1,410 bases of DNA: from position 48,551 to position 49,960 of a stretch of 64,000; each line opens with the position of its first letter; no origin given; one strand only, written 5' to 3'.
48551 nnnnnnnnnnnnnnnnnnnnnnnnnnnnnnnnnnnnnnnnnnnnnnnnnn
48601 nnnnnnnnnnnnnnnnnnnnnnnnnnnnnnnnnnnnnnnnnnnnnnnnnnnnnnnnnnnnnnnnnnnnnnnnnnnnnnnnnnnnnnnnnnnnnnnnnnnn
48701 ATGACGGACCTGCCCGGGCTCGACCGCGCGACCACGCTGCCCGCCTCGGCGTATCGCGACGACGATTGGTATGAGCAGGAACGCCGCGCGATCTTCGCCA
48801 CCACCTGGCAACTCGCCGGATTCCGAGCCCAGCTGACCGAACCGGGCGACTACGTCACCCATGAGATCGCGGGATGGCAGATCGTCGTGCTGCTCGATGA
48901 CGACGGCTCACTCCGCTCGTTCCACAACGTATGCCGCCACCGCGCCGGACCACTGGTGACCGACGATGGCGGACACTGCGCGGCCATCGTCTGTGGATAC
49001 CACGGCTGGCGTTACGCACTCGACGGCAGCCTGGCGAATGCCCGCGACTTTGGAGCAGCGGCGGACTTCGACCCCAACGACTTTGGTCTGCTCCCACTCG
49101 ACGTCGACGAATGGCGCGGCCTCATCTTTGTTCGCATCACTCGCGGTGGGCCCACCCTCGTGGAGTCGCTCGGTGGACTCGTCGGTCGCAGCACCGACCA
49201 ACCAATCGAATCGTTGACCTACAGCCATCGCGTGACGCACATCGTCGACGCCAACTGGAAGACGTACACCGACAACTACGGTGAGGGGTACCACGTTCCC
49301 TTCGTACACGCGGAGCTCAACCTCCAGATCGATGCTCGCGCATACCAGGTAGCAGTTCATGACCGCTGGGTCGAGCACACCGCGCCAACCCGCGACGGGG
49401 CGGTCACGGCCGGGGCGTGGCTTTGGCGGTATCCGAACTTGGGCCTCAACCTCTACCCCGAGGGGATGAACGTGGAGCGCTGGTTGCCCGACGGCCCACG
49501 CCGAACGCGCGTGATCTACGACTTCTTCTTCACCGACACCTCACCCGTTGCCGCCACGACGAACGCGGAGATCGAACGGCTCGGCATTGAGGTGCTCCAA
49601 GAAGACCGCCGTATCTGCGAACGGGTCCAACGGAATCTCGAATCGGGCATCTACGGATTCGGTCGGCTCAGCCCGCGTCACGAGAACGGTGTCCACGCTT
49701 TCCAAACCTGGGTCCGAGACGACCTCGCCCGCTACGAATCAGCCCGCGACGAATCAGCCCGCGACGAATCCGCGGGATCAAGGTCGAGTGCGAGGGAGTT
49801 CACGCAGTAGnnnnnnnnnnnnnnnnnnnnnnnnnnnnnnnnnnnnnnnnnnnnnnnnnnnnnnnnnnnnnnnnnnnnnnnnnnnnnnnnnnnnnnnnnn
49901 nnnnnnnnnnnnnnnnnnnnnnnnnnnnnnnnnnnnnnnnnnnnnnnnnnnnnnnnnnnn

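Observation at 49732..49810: Convergent Rieske oxygenase and msrB overlap by 79 nt across a tandem repeat that encodes both C-terminal tails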

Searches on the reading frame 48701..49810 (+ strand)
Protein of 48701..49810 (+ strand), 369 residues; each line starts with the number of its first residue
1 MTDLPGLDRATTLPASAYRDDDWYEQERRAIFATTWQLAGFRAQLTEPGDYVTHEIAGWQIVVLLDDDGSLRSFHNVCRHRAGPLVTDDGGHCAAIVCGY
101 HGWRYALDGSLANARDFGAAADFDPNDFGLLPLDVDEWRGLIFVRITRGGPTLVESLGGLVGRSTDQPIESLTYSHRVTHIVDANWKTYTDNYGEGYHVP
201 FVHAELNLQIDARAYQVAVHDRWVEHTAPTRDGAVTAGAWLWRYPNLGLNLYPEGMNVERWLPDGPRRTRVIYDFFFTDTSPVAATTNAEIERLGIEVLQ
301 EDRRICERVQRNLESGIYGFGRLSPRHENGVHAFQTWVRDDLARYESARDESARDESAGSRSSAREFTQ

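Call 4: search_protein_families(library=pfam, proteins=[window:48701-49807:+], max_evalue=0.01)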
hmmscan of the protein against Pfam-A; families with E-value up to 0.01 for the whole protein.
window:48701-49807:+ (369 aa): 4 families
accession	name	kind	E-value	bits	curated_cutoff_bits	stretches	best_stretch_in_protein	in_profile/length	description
PF00848.25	Ring_hydroxyl_A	-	3.3e-31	109.3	24.9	1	170-342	2-206/208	Ring hydroxylating alpha subunit (catalytic domain)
PF00355.32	Rieske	-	5e-15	55.6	20.3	1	36-117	2-81/88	Rieske [2Fe-2S] domain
PF19112.6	VanA_C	-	0.0015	19.2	23.5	0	182-226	1-48/193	Vanillate O-demethylase oxygenase C-terminal domain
PF24698.1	DUF7662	-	0.0064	16.7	26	0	13-54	29-68/72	Domain of unknown function (DUF7662)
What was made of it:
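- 48701..49810 (+): Rieske non-haem iron oxygenase alpha-subunit-like CDS, 369 aa. The catalytic domain ends at aa 342. The tail, aa 343-369, is ARYES-ARDES-ARDES-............. Pfam PF00355 and PF00848 in call 4.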

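Call 5: search_protein_families(library=ncbifam, proteins=[window:48701-49807:+], max_evalue=0.01)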
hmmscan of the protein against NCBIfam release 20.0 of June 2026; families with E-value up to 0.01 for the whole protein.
window:48701-49807:+ (369 aa): 6 families
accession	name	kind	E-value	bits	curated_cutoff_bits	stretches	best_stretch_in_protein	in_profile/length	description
NF058607.1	GlBtMonoOxGbcA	equivalog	2.8e-40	138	670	2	10-206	30-225/420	glycine betaine monooxygenase oxygenase subunit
NF041684.1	ant_diox_AndAc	equivalog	7.5e-24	84.1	750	1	11-203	21-222/418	anthranilate 1,2-dioxygenase large subunit AndAc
NF042946.1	3PPDioc_HcaE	equivalog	8.8e-24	84.3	830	1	15-206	18-217/450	3-phenylpropionate/cinnamic acid dioxygenase subunit alpha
TIGR03228.1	anthran_1_2_A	equivalog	2.9e-19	69.1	671.9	1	19-213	22-223/438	anthranilate 1,2-dioxygenase large subunit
TIGR03229.1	benzo_1_2_benA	equivalog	5e-18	65.2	780.95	1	16-213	19-225/433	benzoate 1,2-dioxygenase large subunit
NF052579.1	BetMthstMoxSdmAMthl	equivalog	0.00028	19.9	600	1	58-109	39-89/351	4beta-methylsterol monooxygenase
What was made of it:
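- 48701..49810 (+): NCBIfam hits are all below cut-off, the best being GbcA-like (call 5).
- Checked: Gene identity (calls 4, 5): the + ORF matches Pfam Rieske plus Ring_hydroxyl_A, with the domain ending at aa 342.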

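Call 7: find_related_loci(query=window:48701-49807:+, collection=genome_contigs, flank=3000)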
Query window:48701-49807:+ (369 aa) in genome_contigs; peptide patterns used: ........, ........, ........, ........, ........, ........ (x = any residue, [..] = any of these).
599 stretches matched a pattern (row limit reached: there are more); 350 encode a relative of the query (tblastn E <= 1e-3); the best 80 are kept; 80 distinct loci.
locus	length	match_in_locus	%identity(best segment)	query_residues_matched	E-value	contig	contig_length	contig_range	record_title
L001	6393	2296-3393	75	1-369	3e-180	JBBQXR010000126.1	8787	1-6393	MAG: Acidimicrobiia bacterium isolate Co_metawrap_2124 Cmw_2124_k141_29213380_length_8787_cov_6.0000, whole genome shotg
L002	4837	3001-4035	75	1-345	8e-170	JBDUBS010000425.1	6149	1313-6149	MAG: Acidimicrobiia bacterium isolate cluster4_bin.29 NODE_46100_length_6149_cov_5.649655, whole genome shotgun sequence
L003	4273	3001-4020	70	1-342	9e-164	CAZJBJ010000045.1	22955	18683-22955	MAG TPA_asm: uncultured Bifidobacteriaceae bacterium isolate SRP150892_co2_122 genome assembly, contig: NODE_3006_length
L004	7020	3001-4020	70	1-342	2e-157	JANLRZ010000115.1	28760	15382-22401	MAG: Acidimicrobiia bacterium isolate OTE_25_metabat_69 OTE_25_k141_1783124, whole genome shotgun sequence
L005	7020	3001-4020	67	1-342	2e-157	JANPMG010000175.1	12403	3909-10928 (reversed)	MAG: Acidimicrobiia bacterium isolate VAR_48_metabat_304 VAR_48_k141_1739565, whole genome shotgun sequence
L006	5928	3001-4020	67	4-344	9e-151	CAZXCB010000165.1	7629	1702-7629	MAG TPA_asm: uncultured Bifidobacteriaceae bacterium isolate SRP237561_co1_353 genome assembly, contig: NODE_19626_lengt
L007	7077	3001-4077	65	1-369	1e-157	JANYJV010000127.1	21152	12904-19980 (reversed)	MAG: Acidimicrobiia bacterium isolate GL140_4_metabinner_23 GL140_4_k141_670833, whole genome shotgun sequence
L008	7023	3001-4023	62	4-344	3e-144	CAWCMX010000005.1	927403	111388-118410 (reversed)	MAG: uncultured Acidimicrobiia bacterium isolate MFD05502.bin.2.24 genome assembly, contig: contig_55238, whole genome s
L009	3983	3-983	66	33-369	4e-146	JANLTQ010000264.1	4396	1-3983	MAG: Acidimicrobiia bacterium isolate OTE_25_metabat_154 OTE_25_k141_2271175, whole genome shotgun sequence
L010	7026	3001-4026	57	4-344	3e-129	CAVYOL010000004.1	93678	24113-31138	MAG: uncultured Acidimicrobiia bacterium isolate MFD05841.bin.2.228 genome assembly, contig: contig_43946, whole genome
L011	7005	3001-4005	50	10-344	5e-106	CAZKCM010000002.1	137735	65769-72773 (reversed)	MAG TPA_asm: uncultured Rhodospirillaceae bacterium isolate SRP268622_co1_584 genome assembly, contig: NODE_126_length_1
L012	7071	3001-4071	46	10-362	2e-99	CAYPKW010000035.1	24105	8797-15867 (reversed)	MAG TPA_asm: uncultured Rhodospirillaceae bacterium isolate SRP119689_co1_13 genome assembly, contig: NODE_2699_length_2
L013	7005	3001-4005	47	10-344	6e-97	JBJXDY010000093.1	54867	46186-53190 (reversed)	MAG: Dongiaceae bacterium isolate P.bin.51 k127_462181, whole genome shotgun sequence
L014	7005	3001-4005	47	10-344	3e-96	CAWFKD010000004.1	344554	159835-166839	MAG: uncultured Alphaproteobacteria bacterium isolate MFD02242.bin.2.142 genome assembly, contig: contig_2154, whole gen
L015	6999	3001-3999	47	10-342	1e-95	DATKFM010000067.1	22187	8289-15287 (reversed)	MAG TPA_asm: Verrucomicrobiia bacterium isolate SMAG_U14525 k141_5582914, whole genome shotgun sequence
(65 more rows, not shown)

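Call 15: find_homologous_proteins(query=window:48701-49807:+, max_evalue=1e-40)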
Query window:48701-49807:+ (369 aa): 3492 proteins with E <= 1e-40 among 8000 candidates; the best 120 are listed.
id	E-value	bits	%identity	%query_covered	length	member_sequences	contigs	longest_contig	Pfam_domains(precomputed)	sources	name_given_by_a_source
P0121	6.4e-242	821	95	100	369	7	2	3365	PF00355.33,PF00848.26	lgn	-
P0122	5.8e-188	643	75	100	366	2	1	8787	PF00355.33,PF00848.26,PF19112.7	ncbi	-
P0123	3.5e-184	630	75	92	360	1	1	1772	PF00355.33,PF00848.26,PF19112.7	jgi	jgi:choline monooxygenase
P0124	5.9e-182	623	73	100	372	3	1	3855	PF00355.33,PF00848.26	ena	-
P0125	1.4e-180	619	73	100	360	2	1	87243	PF00355.33,PF00848.26,PF19112.7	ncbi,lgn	-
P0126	1.3e-167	576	72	90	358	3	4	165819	PF00355.33,PF00848.26,PF19112.7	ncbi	ncbi:MAG: aromatic ring-hydroxylating oxygenase subunit alpha [Acidimicrobiia bacterium]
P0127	1.6e-165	569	70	93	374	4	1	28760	PF00355.33,PF00848.26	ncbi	-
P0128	7.9e-164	563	69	93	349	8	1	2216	PF00355.33,PF00848.26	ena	-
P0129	1.9e-162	559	69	91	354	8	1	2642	PF00355.33,PF00848.26,PF19112.7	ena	-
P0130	4.6e-162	558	68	98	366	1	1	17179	PF00355.33,PF00848.26,PF19112.7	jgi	-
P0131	5.8e-162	557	69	89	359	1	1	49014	PF00355.33,PF00848.26,PF19112.7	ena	-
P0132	2.4e-161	555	68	89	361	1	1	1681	PF00355.33,PF00848.26,PF19112.7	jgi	jgi:choline monooxygenase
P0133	4.2e-161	554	69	91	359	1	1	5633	PF00355.33,PF00848.26,PF19112.7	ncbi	-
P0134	1.9e-160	552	66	100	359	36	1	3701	PF00355.33,PF00848.26,PF19112.7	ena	-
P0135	2.3e-160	552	66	97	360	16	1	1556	PF00355.33,PF00848.26,PF19112.7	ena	-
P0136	2.8e-160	552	68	89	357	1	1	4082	PF00355.33,PF00848.26,PF19112.7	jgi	jgi:choline monooxygenase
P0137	4.0e-160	551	68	91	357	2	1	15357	PF00355.33,PF00848.26,PF19112.7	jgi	jgi:choline monooxygenase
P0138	6.5e-160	551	67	92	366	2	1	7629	PF00355.33,PF00848.26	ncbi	-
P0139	6.9e-160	550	69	91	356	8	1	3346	PF00355.33,PF00848.26,PF19112.7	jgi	-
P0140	2.3e-159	549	68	91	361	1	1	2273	PF00355.33,PF00848.26,PF19112.7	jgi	jgi:choline monooxygenase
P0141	7.4e-159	547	66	95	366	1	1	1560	PF00355.33,PF00848.26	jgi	jgi:choline monooxygenase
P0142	2.5e-158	545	67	93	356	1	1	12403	PF00355.33,PF00848.26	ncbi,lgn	-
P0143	8.3e-158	544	68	91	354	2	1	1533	PF00355.33,PF00848.26,PF19112.7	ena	-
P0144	4.0e-157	541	68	93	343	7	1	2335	PF00355.33,PF00848.26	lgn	-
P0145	9.7e-157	540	68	89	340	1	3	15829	PF00355.33,PF00848.26,PF19112.7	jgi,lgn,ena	-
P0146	6.2e-156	537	66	93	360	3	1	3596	PF00355.33,PF00848.26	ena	-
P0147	1.3e-154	533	64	97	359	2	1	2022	PF00355.33,PF00848.26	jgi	jgi:choline monooxygenase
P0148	1.9e-153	529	66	92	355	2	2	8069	PF00355.33,PF00848.26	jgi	jgi:choline monooxygenase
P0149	1.2e-152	527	75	82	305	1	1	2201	PF00355.33,PF00848.26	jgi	jgi:choline monooxygenase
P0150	6.0e-152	524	65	92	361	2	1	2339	PF00355.33,PF00848.26,PF19112.7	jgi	-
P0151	1.6e-151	523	62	93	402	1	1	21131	PF00355.33,PF00848.26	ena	-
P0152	5.1e-149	515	66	89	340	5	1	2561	PF00355.33,PF00848.26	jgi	jgi:choline monooxygenase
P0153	5.1e-149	515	64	92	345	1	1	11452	PF00355.33,PF00848.26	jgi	jgi:choline monooxygenase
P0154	1.1e-148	514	62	95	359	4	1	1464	PF00355.33,PF00848.26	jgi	jgi:choline monooxygenase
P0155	1.7e-148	513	63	93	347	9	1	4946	PF00355.33,PF00848.26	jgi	jgi:choline monooxygenase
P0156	2.6e-148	512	63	92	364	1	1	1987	PF00355.33,PF00848.26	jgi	jgi:phenylpropionate dioxygenase-like ring-hydroxylating dioxygenase large terminal subunit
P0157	6.0e-148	511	62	92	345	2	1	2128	PF00355.33,PF00848.26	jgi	jgi:choline monooxygenase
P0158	7.2e-148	511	63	93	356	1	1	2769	PF00355.33,PF00848.26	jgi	jgi:choline monooxygenase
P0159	1.1e-147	510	62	93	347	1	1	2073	PF00355.33,PF00848.26,PF19112.7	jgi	jgi:choline monooxygenase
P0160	4.8e-147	508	76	75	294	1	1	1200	PF00355.33,PF00848.26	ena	-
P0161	1.2e-145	504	63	92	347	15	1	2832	PF00355.33,PF00848.26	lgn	-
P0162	4.1e-145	502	61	95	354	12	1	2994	PF00355.33,PF00848.26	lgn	-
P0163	5.4e-145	501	63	93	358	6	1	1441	PF00355.33,PF00848.26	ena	-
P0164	2.2e-144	499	61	93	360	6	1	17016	PF00355.33,PF00848.26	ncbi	ncbi:MAG: aromatic ring-hydroxylating oxygenase subunit alpha [Acidimicrobiia bacterium]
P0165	2.8e-144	499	62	93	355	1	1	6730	PF00355.33,PF00848.26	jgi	jgi:choline monooxygenase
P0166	3.7e-143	495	61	92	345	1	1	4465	PF00355.33,PF00848.26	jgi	jgi:choline monooxygenase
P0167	8.2e-143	494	62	92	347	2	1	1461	PF00355.33,PF00848.26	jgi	jgi:choline monooxygenase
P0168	1.2e-142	494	61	93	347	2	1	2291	PF00355.33,PF00848.26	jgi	jgi:choline monooxygenase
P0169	1.5e-141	490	60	92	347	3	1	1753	PF00355.33,PF00848.26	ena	-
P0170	3.3e-141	489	61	93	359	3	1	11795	PF00355.33,PF00848.26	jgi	jgi:choline monooxygenase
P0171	5.9e-140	485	63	98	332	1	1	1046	PF00848.26,PF19112.7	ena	-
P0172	2.1e-137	476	61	90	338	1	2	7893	PF00355.33,PF00848.26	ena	-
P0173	1.5e-136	474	62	90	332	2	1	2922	PF00355.33,PF00848.26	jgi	jgi:choline monooxygenase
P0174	2.2e-136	473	60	91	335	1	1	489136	PF00355.33,PF00848.26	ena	-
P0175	9.7e-136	471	61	90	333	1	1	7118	PF00355.33,PF00848.26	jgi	-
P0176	2.0e-135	470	61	88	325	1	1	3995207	PF00355.33,PF00848.26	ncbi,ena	-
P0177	2.8e-135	469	72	76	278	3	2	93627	PF00355.33,PF00848.26,PF19112.7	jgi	jgi:Phenylpropionate dioxygenase and related ring-hydroxylating dioxygenases, large terminal subunit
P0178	5.4e-135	469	62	90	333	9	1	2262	PF00355.33,PF00848.26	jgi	jgi:choline monooxygenase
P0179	1.5e-134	467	60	91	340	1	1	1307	PF00355.33,PF00848.26,PF19112.7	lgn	-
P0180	7.3e-134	465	61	90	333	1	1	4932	PF00355.33,PF00848.26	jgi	-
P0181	2.6e-133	463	61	90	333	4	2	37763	PF00355.33,PF00848.26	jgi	jgi:choline monooxygenase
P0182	3.3e-133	463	61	90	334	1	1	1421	PF00355.33,PF00848.26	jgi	jgi:choline monooxygenase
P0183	4.8e-133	462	60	90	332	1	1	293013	PF00355.33,PF00848.26,PF19112.7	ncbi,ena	-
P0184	8.0e-133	461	61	90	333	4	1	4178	PF00355.33,PF00848.26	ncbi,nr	ncbi:MAG: choline monooxygenase [Actinomycetota bacterium]|nr:choline monooxygenase [Actinomycetota 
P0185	9.6e-133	461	61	90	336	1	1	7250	PF00355.33,PF00848.26,PF19112.7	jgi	jgi:choline monooxygenase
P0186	1.8e-132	460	62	90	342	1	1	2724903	PF00355.33,PF00848.26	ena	-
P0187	2.0e-132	460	61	90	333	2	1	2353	PF00355.33,PF00848.26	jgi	-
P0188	3.3e-132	459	58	90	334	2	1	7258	PF00355.33,PF00848.26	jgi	jgi:choline monooxygenase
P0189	6.5e-132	458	60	90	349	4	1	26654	PF00355.33,PF00848.26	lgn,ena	-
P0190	3.8e-131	456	61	86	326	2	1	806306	PF00355.33,PF00848.26,PF19112.7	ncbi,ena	-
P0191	1.7e-130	454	60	91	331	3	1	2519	PF00355.33,PF00848.26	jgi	-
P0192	1.9e-130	454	57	91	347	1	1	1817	PF00355.33,PF00848.26,PF19112.7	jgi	jgi:choline monooxygenase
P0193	3.2e-130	453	60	90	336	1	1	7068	PF00355.33,PF00848.26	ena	-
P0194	2.1e-129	450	62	87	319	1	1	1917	PF00355.33,PF00848.26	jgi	jgi:choline monooxygenase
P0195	2.2e-129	450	60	90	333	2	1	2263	PF00355.33,PF00848.26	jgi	jgi:choline monooxygenase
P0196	3.7e-129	449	60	90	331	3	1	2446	PF00355.33,PF00848.26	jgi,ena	-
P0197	4.7e-129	449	58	90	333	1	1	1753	PF00355.33,PF00848.26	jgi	jgi:choline monooxygenase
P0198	1.5e-128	447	59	90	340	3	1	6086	PF00355.33,PF00848.26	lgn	-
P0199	1.9e-128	447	58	90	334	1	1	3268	PF00355.33,PF00848.26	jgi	jgi:choline monooxygenase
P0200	2.2e-128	447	56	91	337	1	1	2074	PF00355.33,PF00848.26,PF19112.7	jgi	jgi:choline monooxygenase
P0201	3.1e-128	446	60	90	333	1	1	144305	PF00355.33,PF00848.26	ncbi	-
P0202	8.1e-128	445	58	90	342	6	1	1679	PF00355.33,PF00848.26,PF19112.7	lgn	-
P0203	1.7e-127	444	58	90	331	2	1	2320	PF00355.33,PF00848.26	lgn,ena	-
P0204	5.6e-127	442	57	92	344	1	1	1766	PF00355.33,PF00848.26,PF19112.7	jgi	jgi:choline monooxygenase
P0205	6.6e-127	442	57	89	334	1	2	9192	PF00355.33,PF00848.26,PF19112.7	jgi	jgi:choline monooxygenase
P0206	7.4e-127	442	57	95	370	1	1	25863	PF00355.33,PF00848.26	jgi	jgi:choline monooxygenase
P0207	1.2e-126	441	58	90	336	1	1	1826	PF00355.33,PF00848.26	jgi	jgi:choline monooxygenase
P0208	1.2e-126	441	57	91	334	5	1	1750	PF00355.33,PF00848.26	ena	-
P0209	1.3e-126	441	56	90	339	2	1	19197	PF00355.33,PF00848.26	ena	-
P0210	1.6e-126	441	58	89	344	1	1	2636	PF00355.33,PF00848.26,PF19112.7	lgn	-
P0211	6.5e-126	439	55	91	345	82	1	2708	PF00355.33,PF00848.26,PF19112.7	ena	-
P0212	7.7e-126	438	58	90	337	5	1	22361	PF00355.33,PF00848.26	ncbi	-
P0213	1.1e-125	438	57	89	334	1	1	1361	PF00355.33,PF00848.26,PF19112.7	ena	-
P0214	3.1e-125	436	57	89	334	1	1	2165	PF00355.33,PF00848.26,PF19112.7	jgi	jgi:choline monooxygenase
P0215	3.2e-125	436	57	89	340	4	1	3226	PF00355.33,PF00848.26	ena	-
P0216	3.3e-125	436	56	91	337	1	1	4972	PF00355.33,PF00848.26,PF19112.7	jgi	jgi:choline monooxygenase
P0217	5.3e-125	436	57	89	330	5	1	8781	PF00355.33,PF00848.26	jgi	jgi:choline monooxygenase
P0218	5.7e-125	436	56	93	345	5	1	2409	PF00355.33,PF00848.26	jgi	jgi:choline monooxygenase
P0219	6.5e-125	435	57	89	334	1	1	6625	PF00355.33,PF00848.26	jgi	jgi:choline monooxygenase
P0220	7.0e-125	435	58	89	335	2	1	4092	PF00355.33,PF00848.26,PF19112.7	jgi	jgi:choline monooxygenase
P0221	1.2e-124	434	56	89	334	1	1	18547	PF00355.33,PF00848.26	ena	-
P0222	6.0e-124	432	56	92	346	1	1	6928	PF00355.33,PF00848.26,PF19112.7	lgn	-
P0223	1.0e-123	431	57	91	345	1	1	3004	PF00355.33,PF00848.26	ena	-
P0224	1.5e-123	431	55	92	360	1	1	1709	PF00355.33,PF00848.26,PF19112.7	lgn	-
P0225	2.4e-123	430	57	90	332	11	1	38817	PF00355.33,PF00848.26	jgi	jgi:choline monooxygenase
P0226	3.5e-123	430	56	90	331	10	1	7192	PF00355.33,PF00848.26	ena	-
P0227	4.9e-123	429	57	90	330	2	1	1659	PF00355.33,PF00848.26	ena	-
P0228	6.8e-123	429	58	88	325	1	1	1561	PF00355.33,PF00848.26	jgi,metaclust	metaclust:\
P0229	8.1e-123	428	56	89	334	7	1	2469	PF00355.33,PF00848.26,PF19112.7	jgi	jgi:choline monooxygenase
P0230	9.6e-123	428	57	90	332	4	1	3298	PF00355.33,PF00848.26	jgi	jgi:choline monooxygenase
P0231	7.1e-122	425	55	92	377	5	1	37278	PF00355.33,PF00848.26,PF19112.7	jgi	-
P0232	9.1e-122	425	56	89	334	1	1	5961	PF00355.33,PF00848.26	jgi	jgi:choline monooxygenase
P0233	1.8e-121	424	55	89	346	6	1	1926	PF00355.33,PF00848.26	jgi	jgi:choline monooxygenase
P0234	2.5e-121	424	55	92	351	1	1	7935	PF00355.33,PF00848.26,PF19112.7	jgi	jgi:choline monooxygenase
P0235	2.6e-121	423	55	89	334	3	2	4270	PF00355.33,PF00848.26,PF19112.7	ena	-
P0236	2.7e-121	423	55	89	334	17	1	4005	PF00355.33,PF00848.26,PF19112.7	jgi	-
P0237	4.3e-121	423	57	88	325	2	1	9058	PF00355.33,PF00848.26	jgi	jgi:choline monooxygenase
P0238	7.2e-121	422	55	90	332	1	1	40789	PF00355.33,PF00848.26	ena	-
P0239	9.2e-121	422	54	89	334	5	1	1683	PF00355.33,PF00848.26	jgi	jgi:choline monooxygenase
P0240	3.3e-119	417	55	89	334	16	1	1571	PF00355.33,PF00848.26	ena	-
